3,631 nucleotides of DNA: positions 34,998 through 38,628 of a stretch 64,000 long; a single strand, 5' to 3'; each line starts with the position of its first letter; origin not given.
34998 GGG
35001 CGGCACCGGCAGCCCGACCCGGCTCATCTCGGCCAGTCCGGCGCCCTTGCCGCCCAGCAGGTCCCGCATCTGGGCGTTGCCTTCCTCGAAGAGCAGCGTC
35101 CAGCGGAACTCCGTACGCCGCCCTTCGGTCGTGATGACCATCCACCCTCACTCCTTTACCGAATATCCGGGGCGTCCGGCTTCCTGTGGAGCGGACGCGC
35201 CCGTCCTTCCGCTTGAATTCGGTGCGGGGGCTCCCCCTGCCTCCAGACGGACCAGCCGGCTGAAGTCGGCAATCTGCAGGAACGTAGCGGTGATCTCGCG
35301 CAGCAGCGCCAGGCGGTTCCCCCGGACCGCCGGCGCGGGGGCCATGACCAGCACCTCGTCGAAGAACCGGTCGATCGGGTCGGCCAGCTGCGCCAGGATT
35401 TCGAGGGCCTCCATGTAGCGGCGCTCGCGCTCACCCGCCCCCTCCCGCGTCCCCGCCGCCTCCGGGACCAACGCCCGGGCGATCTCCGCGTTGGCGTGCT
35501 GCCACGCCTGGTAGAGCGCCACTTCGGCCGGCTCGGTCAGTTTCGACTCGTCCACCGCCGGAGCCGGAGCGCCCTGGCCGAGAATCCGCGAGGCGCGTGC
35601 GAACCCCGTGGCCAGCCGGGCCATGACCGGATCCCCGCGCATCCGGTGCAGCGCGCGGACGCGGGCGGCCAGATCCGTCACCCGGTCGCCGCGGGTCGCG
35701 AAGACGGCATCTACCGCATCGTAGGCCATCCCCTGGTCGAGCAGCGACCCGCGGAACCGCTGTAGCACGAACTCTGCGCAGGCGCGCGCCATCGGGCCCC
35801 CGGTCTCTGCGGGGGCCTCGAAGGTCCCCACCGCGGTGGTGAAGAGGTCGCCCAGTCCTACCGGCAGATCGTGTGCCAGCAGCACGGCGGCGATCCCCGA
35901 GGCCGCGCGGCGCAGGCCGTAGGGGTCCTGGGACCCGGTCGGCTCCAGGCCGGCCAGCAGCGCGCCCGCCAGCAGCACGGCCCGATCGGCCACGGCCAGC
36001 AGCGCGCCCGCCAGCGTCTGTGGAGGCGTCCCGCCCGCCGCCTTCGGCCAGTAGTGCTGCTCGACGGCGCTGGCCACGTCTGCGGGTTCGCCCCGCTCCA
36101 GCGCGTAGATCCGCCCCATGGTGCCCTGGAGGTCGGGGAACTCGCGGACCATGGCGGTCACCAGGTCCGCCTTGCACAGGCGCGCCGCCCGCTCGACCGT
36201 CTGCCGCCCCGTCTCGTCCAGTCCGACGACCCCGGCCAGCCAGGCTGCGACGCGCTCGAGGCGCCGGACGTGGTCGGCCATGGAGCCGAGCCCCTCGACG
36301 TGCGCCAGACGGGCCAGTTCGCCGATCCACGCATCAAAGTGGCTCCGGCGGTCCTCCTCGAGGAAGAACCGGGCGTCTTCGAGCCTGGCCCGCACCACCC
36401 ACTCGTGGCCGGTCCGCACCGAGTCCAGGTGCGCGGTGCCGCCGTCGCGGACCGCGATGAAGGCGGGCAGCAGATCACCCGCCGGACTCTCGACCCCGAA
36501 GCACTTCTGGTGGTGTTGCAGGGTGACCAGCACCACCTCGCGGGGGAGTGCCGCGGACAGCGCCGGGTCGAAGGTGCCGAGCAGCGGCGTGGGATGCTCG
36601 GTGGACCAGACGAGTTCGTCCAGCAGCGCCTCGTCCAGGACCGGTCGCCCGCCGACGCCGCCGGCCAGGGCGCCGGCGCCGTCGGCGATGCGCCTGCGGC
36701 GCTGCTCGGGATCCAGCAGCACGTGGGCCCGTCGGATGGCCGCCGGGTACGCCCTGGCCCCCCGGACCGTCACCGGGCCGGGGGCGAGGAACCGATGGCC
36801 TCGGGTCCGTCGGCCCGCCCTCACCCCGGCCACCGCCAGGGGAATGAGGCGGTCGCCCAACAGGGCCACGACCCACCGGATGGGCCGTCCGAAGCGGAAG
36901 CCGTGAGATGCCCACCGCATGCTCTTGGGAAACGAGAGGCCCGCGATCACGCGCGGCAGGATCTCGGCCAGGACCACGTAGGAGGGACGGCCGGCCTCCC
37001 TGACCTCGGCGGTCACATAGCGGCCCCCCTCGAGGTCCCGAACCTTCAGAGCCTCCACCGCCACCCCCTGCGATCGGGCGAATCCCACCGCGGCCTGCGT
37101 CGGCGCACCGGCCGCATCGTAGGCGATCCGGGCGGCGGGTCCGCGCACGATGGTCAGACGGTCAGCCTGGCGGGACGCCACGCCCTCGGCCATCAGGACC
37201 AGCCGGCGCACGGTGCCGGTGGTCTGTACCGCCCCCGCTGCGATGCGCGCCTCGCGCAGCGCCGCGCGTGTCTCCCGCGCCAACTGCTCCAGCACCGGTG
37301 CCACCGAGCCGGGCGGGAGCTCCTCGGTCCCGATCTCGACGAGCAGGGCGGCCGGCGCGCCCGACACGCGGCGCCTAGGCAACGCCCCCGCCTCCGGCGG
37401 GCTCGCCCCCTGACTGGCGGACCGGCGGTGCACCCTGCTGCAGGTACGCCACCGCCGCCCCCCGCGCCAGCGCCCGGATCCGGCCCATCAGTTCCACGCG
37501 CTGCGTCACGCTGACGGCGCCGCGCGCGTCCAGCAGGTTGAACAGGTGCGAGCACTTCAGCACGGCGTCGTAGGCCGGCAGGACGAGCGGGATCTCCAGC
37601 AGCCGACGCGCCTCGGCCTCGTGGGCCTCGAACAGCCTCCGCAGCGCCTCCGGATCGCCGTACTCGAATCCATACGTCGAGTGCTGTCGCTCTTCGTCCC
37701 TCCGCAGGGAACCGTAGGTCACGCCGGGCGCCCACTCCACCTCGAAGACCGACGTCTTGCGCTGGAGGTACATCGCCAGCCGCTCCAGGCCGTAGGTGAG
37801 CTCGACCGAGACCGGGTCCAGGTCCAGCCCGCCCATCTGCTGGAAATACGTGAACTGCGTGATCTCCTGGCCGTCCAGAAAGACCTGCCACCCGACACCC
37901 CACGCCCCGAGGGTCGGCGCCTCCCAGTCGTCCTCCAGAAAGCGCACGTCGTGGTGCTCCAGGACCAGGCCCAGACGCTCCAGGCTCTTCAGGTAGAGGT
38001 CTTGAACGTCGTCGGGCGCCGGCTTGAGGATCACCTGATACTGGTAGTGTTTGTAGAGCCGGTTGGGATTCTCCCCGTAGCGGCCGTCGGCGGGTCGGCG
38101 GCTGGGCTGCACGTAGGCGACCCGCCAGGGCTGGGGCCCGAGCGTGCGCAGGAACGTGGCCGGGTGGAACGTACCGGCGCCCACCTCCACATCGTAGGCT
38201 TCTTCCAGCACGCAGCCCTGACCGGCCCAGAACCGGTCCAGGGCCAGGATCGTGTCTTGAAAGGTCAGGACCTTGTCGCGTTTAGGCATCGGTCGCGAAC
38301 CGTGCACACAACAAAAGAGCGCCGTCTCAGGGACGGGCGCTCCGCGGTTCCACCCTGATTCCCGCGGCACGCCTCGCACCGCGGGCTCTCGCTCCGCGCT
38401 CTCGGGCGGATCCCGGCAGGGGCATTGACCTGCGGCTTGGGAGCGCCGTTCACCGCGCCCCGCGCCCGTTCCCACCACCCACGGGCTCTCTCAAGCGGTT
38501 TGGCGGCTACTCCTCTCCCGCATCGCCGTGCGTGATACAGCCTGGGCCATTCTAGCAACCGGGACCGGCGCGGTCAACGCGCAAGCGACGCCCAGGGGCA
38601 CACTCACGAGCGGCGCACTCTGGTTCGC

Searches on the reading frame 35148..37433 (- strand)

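Call 53: search_protein_families(library=ncbifam, proteins=[window:35148-37433:-], max_evalue=0.00001)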
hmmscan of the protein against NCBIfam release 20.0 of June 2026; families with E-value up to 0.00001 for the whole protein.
window:35148-37433:- (761 aa): 2 families
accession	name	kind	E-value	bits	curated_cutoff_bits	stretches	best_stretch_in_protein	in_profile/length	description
TIGR00211.2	glyS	equivalog_domain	1.7e-207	691.1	300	1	30-727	2-684/684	glycine--tRNA ligase subunit beta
NF011499.0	PRK14908.1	equivalog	3.8e-165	552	1244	1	24-727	308-996/998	glycine--tRNA ligase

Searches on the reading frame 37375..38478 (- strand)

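Call 53: search_protein_families(library=ncbifam, proteins=[window:37375-38478:-], max_evalue=0.00001)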
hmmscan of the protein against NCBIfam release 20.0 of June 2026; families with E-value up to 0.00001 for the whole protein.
window:37375-38478:- (367 aa): 3 families
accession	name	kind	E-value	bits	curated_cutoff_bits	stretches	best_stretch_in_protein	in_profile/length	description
NF011499.0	PRK14908.1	equivalog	8.6e-142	474.6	1244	1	69-348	3-282/998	glycine--tRNA ligase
NF006827.1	PRK09348.1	equivalog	2.5e-132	440.4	369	1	72-346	1-275/276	glycine--tRNA ligase subunit alpha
TIGR00388.1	glyQ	equivalog_domain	6.2e-130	432.7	361.45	1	72-348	2-282/293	glycine--tRNA ligase subunit alpha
